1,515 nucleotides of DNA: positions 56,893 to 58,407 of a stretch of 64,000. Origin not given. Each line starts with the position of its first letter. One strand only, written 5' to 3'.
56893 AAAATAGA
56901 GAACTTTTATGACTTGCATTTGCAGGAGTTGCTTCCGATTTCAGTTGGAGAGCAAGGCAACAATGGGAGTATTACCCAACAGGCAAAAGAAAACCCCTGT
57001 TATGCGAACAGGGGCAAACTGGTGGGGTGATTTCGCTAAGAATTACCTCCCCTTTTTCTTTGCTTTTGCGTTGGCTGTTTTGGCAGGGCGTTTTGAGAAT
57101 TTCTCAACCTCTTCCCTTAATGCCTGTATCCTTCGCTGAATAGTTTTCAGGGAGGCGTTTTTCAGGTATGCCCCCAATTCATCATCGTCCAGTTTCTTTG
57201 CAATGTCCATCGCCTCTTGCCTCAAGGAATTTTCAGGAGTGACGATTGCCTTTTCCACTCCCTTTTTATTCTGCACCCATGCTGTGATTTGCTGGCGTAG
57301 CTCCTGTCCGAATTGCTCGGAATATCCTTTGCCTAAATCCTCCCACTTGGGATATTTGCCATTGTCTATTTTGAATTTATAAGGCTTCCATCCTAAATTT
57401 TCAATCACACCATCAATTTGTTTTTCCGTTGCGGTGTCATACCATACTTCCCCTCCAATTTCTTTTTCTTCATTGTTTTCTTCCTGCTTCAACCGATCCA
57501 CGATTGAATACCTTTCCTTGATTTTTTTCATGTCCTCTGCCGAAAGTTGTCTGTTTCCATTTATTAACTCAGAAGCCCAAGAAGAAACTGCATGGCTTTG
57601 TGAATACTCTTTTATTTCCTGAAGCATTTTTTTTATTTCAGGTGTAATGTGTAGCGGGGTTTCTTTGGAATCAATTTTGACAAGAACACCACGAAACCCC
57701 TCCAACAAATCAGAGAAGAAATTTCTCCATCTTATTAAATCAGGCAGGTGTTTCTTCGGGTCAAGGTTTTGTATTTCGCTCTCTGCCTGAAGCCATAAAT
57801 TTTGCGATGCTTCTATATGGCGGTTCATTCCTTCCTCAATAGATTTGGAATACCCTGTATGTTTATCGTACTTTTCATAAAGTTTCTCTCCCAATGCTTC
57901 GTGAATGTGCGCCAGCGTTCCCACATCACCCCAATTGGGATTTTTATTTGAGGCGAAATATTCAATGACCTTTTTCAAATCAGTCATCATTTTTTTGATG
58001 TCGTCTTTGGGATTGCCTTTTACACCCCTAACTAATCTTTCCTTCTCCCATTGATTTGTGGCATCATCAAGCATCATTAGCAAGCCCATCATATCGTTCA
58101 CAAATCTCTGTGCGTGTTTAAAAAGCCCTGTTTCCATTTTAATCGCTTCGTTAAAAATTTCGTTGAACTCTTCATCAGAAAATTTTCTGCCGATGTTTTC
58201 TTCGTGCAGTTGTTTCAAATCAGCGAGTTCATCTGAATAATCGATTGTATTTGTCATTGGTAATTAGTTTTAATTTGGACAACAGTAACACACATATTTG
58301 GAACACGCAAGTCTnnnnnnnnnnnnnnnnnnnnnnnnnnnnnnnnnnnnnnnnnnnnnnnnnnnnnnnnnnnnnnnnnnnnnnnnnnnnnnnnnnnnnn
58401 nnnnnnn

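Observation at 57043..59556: Uncharacterized 404-aa protein + RecA-fold ATPase pair: candidate novel replication, defense or anti-defense module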

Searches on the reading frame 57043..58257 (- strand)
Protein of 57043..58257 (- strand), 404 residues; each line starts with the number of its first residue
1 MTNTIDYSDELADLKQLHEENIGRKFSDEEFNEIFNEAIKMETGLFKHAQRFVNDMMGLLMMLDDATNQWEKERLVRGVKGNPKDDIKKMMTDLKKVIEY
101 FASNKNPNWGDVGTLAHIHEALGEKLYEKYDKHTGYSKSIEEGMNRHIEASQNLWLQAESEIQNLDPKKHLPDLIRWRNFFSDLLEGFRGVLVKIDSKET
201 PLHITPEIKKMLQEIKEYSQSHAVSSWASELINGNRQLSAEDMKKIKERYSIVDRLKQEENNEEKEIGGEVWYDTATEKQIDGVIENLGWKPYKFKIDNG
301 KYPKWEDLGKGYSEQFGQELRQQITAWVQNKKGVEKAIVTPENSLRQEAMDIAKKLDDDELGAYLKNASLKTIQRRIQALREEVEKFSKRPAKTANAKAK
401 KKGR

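Call 3: search_protein_families(library=pfam, proteins=[window:57043-58257:-], max_evalue=0.1)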
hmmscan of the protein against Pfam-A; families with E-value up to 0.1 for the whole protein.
window:57043-58257:- (404 aa): 3 families
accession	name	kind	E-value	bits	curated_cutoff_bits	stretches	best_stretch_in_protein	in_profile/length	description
PF00452.24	Bcl-2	-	0.0078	17.2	31.4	1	94-158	34-96/100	Apoptosis regulator proteins, Bcl-2 family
PF25325.1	EF-hand_EFHB_C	-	0.015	15.5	27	1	20-41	33-54/75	EFHB C-terminal EF-hand domain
PF15600.11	Imm64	-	0.052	13.9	25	1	90-263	30-191/207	Immunity protein 64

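Call 4: search_protein_families(library=phrogs, proteins=[window:57043-58257:-], max_evalue=0.01)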
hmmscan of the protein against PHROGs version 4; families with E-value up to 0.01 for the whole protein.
window:57043-58257:- (404 aa): 1 family
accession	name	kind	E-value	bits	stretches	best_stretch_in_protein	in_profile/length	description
phrog_14596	-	unknown function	0.0039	18.3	0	86-123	22-61/75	-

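Call 5: search_protein_families(library=padloc, proteins=[window:57043-58257:-], max_evalue=0.1)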
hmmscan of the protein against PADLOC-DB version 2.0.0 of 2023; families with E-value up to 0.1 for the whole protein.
window:57043-58257:- (404 aa): 0 families

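Call 7: search_dna_similar(query=window:57043-58257:-, collection=phages, mode=protein, max_rows=30)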
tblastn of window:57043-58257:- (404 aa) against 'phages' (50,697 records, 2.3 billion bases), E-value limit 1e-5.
No match.

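Call 9: find_homologous_proteins(query=window:57043-58257:-)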
Query window:57043-58257:- (404 aa): 14 proteins with E <= 0.001 among 3606 candidates.
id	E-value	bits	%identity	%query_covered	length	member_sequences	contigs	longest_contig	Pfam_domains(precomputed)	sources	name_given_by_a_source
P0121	2.9e-242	822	93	97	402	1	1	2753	-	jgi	jgi:hypothetical protein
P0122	1.7e-122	428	84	50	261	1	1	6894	-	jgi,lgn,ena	-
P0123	1.8e-112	395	63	63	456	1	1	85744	-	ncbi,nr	ncbi:MAG: hypothetical protein HY063_08960 [Bacteroidetes bacterium]|nr:hypothetical protein [Bacter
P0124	2.5e-103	365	58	63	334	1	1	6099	-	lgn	-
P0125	3.1e-103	364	48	98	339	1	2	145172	-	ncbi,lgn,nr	ncbi:MAG: hypothetical protein HYY40_13890 [Bacteroidetes bacterium]|nr:hypothetical protein [Bacter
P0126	1.1e-101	359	58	64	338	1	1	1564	-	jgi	-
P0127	5.1e-98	347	59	61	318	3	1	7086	-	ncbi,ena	-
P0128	1.2e-82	296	56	49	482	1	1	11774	-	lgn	-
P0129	1.7e-75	273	60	51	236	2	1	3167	-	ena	-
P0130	2.5e-72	263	41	94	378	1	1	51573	-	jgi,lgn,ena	-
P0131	5.6e-67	245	53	48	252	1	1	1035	-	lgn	-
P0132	4.5e-60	222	56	48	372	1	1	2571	-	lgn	-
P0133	2.0e-29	121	55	16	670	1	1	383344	-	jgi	jgi:hypothetical protein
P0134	9.4e-17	80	45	32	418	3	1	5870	-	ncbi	-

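Call 32: predict_structure(alignment_id=A1)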
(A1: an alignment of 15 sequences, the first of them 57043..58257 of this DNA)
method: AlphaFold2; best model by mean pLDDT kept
length: 404 residues; sequences in the alignment: 15
mean_pLDDT: 73.2   pTM: 0.39
mean pLDDT of the five models: 73.2, 72.3, 71.4, 71.3, 70.0
residues with pLDDT >= 90: 90; 70-90: 169; 50-70: 86; < 50: 59
segments of 3 or more residues with pLDDT < 50: 1-4, 264-276, 289-301, 331-341, 391-404
pLDDT, mean of each block of 10 residues (from residue 1): 52 62 66 76 76 71 72 74 89 94 89 93 88 76 92 94 89 90 91 71 78 90 87 81 88 83 43 49 57 46 51 58 61 36 71 83 83 79 73 40 34
secondary structure, 60 per line:
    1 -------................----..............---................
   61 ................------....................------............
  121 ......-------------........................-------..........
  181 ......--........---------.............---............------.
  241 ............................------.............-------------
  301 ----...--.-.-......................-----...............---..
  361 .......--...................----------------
elements in order: H8-23 H28-41 H45-76 H83-102 H109-126 H140-163 H171-186 H189-196 H206-218 H222-233 H240-268 H275-287 H314-335 H341-355 H359-367 H370-388

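Call 60: search_protein_families(library=ncbifam, proteins=[window:57043-58257:-], max_evalue=0.01)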
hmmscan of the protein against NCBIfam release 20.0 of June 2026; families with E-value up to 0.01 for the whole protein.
window:57043-58257:- (404 aa): 0 families

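Call 102: search_protein_representatives(alignment_id=A1)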
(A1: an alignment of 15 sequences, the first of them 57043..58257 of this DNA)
Query: 15 sequences, 430 profile positions. Proteins with E-value up to 0.001 (for the whole library): 70; up to 1e-10: 39; up to 1e-30: 14. The best 70 are listed.
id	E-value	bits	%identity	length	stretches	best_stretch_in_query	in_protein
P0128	1.2e-156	538.7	-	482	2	1-298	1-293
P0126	1.0e-145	502.7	-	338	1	89-396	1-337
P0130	1.3e-120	419.9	-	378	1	89-386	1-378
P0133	3.8e-114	398.6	-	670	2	1-288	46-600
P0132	1.4e-109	383.6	-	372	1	89-429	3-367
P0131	2.8e-106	372.7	-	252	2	89-292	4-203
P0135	5.3e-69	249.9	-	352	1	92-385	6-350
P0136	2.7e-67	244.2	-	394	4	172-287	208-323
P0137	4.6e-57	210.5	-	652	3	171-352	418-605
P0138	8.3e-54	199.8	-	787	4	171-288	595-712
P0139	3.3e-50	188.0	-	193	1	182-325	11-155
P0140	1.2e-44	169.6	-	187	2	218-294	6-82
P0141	6.4e-39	150.8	-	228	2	200-284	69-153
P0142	2.9e-31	125.5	-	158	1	273-398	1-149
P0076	1.5e-25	106.7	-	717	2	155-316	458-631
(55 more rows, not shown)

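Call 113: find_encoding_contigs(protein=P0128, flank=6000, max_places=2)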
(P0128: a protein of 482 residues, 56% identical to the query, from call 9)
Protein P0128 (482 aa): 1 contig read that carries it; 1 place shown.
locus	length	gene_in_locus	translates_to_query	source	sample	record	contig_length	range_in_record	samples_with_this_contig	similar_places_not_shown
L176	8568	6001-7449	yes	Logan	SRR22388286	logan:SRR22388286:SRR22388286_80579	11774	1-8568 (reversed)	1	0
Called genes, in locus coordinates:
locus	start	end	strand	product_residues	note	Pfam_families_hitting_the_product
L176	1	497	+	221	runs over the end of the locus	-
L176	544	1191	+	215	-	-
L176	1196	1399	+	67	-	-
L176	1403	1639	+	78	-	-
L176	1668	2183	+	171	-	-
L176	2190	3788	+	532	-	PF04002:RadC, PF01170:UPF0020 (faint), PF09445:Methyltransf_15 (faint), PF01555:N6_N4_Mtase, PF13847:Methyltransf_31 (weak)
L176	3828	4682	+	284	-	PF02086:MethyltransfD12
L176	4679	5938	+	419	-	-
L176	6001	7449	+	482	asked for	-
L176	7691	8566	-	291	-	?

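Call 114: find_encoding_contigs(protein=P0133, flank=6000, max_places=2)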
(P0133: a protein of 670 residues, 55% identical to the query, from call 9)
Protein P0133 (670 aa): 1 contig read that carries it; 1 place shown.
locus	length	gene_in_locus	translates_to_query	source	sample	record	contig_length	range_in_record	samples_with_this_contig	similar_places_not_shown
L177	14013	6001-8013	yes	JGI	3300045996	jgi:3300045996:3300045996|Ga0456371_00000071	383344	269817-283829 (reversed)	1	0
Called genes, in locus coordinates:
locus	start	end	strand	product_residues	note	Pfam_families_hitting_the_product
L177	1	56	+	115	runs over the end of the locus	-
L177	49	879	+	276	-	-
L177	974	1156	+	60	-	-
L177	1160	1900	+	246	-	-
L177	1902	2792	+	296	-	-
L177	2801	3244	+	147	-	PF01510:Amidase_2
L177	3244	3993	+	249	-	-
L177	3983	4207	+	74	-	-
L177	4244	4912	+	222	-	-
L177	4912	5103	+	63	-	-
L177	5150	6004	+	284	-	PF02086:MethyltransfD12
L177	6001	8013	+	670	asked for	-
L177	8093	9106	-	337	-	PF17762:HTH_ParB (weak)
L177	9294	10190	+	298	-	PF10544:T5orf172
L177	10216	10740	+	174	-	-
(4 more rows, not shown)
